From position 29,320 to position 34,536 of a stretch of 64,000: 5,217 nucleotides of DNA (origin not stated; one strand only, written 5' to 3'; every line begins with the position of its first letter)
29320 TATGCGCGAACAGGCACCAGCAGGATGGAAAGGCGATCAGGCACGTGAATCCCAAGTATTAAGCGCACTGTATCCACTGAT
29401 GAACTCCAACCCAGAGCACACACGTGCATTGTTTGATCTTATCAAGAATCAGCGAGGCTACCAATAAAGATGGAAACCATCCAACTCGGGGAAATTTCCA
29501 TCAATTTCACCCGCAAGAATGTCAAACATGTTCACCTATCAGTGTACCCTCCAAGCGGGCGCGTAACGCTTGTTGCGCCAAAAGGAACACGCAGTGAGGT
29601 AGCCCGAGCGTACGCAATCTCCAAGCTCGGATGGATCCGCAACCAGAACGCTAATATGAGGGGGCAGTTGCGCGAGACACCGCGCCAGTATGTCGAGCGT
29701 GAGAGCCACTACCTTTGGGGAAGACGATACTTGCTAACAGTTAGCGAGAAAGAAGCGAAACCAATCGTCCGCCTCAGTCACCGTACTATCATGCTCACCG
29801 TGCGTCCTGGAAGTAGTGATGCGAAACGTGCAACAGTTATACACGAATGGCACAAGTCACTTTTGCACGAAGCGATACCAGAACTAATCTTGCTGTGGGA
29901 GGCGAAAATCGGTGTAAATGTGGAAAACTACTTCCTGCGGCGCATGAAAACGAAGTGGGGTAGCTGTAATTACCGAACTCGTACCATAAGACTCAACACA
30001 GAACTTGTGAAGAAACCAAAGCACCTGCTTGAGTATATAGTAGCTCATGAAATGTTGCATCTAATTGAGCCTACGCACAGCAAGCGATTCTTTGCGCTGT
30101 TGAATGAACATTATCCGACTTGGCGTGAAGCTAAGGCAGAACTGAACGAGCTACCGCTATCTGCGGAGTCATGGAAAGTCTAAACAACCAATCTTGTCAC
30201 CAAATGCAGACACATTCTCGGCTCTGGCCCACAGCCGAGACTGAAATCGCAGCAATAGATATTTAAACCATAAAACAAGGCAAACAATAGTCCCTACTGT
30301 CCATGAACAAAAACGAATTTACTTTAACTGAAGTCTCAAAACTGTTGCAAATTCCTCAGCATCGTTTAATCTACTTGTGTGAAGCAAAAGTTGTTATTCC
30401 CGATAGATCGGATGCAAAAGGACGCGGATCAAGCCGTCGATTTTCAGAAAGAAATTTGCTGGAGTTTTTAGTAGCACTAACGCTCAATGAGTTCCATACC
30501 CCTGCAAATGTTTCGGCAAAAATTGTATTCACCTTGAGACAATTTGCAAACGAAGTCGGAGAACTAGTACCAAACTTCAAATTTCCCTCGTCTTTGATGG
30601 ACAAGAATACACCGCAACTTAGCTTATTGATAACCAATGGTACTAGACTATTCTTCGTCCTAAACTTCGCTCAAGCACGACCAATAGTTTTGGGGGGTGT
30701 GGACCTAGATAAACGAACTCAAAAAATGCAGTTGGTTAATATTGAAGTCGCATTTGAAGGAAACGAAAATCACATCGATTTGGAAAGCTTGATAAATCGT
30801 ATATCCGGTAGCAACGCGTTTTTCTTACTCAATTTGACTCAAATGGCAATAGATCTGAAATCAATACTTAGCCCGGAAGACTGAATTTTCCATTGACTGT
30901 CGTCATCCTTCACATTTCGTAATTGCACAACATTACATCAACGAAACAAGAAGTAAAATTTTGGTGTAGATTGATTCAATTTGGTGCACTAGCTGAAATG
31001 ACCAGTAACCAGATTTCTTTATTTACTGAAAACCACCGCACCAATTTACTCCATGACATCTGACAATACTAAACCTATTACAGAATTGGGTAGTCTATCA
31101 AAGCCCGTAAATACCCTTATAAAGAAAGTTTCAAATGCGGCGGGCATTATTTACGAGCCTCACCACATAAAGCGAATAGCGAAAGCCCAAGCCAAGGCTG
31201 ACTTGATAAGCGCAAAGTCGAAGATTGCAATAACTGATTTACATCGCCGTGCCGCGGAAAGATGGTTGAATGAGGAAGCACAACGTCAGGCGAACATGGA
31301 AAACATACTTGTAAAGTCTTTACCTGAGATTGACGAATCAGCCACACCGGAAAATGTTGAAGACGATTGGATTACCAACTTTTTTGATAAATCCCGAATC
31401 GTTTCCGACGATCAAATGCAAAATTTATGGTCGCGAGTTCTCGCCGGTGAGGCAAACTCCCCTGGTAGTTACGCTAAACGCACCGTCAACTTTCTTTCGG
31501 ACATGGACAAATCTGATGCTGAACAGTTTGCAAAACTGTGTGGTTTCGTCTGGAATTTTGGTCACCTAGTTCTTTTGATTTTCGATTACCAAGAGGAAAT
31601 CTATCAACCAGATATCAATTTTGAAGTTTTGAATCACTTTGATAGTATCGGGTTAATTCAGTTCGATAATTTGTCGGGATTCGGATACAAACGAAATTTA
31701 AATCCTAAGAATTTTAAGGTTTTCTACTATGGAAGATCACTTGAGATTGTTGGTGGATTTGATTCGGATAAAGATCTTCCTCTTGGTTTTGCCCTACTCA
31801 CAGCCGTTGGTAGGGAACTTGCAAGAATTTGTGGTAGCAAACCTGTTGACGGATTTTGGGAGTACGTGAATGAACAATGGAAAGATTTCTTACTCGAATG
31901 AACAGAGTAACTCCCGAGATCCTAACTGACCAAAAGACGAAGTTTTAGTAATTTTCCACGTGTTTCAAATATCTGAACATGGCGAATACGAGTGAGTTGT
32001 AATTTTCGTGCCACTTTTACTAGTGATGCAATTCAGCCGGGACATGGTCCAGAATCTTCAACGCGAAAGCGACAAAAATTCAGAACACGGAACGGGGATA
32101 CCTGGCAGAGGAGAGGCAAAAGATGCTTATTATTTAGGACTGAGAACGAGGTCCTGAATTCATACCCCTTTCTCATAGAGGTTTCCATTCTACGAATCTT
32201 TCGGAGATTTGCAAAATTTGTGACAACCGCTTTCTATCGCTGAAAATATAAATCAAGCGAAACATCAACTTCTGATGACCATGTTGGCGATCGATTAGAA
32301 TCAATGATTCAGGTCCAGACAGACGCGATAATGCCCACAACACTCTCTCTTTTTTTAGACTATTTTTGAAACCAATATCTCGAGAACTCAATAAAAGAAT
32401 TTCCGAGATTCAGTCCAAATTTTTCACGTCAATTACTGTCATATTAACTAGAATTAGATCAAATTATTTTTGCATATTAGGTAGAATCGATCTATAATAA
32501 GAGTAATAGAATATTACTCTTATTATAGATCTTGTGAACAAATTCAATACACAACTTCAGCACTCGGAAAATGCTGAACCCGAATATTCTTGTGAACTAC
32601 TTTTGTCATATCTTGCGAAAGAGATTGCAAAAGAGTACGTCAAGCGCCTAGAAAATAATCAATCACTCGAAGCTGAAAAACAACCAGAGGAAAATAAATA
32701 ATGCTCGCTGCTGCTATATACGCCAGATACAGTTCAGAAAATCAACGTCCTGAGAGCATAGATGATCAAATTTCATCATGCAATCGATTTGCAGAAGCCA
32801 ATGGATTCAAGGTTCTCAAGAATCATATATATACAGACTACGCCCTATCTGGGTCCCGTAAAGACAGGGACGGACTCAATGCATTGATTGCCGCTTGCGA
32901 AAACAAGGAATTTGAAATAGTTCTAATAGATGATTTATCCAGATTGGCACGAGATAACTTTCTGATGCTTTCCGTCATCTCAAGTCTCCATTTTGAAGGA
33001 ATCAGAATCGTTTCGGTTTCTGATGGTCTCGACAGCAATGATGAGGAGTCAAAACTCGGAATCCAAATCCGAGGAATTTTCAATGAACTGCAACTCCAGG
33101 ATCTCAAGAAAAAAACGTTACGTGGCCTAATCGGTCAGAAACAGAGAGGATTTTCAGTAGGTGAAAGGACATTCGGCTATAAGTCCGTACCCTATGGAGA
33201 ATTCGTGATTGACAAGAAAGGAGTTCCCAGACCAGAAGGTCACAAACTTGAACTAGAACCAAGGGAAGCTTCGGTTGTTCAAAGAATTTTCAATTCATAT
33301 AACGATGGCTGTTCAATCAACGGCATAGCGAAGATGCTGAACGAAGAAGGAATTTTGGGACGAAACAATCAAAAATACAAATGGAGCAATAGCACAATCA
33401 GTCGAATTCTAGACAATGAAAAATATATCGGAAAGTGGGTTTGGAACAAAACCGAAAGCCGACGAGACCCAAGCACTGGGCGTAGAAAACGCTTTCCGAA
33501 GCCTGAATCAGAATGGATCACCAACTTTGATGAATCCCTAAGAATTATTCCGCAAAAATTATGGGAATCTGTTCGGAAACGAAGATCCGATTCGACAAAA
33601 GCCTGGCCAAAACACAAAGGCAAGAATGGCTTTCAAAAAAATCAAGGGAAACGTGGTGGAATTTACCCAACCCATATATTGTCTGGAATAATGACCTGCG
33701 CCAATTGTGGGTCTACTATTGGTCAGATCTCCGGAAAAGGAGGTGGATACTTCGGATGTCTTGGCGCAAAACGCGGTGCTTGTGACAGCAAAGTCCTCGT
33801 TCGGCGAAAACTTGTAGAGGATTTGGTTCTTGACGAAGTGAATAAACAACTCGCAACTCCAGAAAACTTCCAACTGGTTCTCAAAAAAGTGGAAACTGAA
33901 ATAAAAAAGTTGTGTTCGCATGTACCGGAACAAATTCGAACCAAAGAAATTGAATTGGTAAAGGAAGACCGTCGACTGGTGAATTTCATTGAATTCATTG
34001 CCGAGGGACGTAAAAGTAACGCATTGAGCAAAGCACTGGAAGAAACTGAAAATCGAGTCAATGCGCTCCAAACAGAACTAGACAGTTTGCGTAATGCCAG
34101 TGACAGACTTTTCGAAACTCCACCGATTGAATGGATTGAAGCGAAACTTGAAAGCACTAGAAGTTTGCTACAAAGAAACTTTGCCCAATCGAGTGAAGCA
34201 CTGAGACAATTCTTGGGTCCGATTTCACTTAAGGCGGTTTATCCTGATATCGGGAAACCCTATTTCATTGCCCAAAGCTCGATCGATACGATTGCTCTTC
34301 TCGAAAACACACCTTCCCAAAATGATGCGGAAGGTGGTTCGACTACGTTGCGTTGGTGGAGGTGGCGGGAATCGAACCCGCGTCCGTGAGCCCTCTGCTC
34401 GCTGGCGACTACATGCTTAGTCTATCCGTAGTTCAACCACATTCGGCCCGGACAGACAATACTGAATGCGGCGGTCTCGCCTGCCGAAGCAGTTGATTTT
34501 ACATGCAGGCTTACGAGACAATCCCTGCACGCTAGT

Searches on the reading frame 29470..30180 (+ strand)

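Call 60: search_protein_families(library=pfam, proteins=[window:29470-30180:+], max_evalue=0.001)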
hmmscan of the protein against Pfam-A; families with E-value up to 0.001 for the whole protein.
window:29470-30180:+ (237 aa): 2 families
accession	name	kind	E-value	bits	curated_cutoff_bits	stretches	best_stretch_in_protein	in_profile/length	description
PF01863.23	YgjP-like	-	1e-54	186.1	26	1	23-227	3-206/207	YgjP-like, metallopeptidase domain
PF10263.15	SprT-like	-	4.8e-10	39.7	25.6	1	152-228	22-98/108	SprT-like family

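Call 61: search_protein_families(library=padloc, proteins=[window:29470-30180:+], max_evalue=0.001)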
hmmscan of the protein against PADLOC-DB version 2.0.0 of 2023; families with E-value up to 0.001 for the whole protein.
window:29470-30180:+ (237 aa): 0 families

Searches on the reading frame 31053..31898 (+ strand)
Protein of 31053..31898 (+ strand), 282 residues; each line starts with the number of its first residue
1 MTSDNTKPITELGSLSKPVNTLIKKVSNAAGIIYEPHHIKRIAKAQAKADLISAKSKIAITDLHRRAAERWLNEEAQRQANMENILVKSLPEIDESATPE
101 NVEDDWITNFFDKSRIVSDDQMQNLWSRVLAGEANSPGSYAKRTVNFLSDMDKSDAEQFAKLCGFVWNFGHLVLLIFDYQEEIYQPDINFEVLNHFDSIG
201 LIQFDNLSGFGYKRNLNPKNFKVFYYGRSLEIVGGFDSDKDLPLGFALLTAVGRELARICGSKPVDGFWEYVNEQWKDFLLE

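Call 60: search_protein_families(library=pfam, proteins=[window:31053-31898:+], max_evalue=0.001)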
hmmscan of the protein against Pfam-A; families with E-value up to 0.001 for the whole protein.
window:31053-31898:+ (282 aa): 1 family
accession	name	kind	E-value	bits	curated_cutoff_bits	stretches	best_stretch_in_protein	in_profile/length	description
PF10987.13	DUF2806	-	9.3e-36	124.2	24.5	1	66-272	2-220/221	Protein of unknown function (DUF2806)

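Call 61: search_protein_families(library=padloc, proteins=[window:31053-31898:+], max_evalue=0.001)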
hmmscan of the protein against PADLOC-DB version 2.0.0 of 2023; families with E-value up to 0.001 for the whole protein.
window:31053-31898:+ (282 aa): 0 families

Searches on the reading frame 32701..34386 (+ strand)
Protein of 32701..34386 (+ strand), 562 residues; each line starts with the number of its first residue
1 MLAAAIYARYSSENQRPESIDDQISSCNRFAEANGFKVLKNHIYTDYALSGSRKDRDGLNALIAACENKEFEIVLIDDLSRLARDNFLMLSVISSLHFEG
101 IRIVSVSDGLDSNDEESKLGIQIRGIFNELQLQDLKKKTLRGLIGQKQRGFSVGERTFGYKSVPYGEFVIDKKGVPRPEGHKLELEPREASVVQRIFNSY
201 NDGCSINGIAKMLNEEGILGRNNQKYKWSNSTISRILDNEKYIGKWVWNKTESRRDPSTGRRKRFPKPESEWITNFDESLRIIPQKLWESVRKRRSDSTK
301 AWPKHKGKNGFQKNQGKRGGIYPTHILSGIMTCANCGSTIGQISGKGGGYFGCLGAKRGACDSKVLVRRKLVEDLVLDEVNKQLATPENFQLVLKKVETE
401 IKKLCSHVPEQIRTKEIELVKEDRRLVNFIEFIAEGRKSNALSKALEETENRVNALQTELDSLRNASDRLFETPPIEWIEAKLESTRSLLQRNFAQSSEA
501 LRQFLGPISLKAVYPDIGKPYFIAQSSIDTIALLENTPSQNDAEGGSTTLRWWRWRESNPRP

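Call 60: search_protein_families(library=pfam, proteins=[window:32701-34386:+], max_evalue=0.001)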
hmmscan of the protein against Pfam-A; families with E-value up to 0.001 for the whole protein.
window:32701-34386:+ (562 aa): 3 families
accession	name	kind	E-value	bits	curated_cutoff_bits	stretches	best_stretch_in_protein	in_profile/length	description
PF00239.26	Resolvase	-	5.4e-28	98.4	23.3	1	4-150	1-143/145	Resolvase, N terminal domain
PF07508.19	Recombinase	-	3.4e-25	88.7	21.1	1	187-296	1-100/102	Recombinase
PF13408.12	Zn_ribbon_recom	-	2.7e-08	34.5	25.3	1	326-381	1-58/58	Recombinase zinc beta ribbon domain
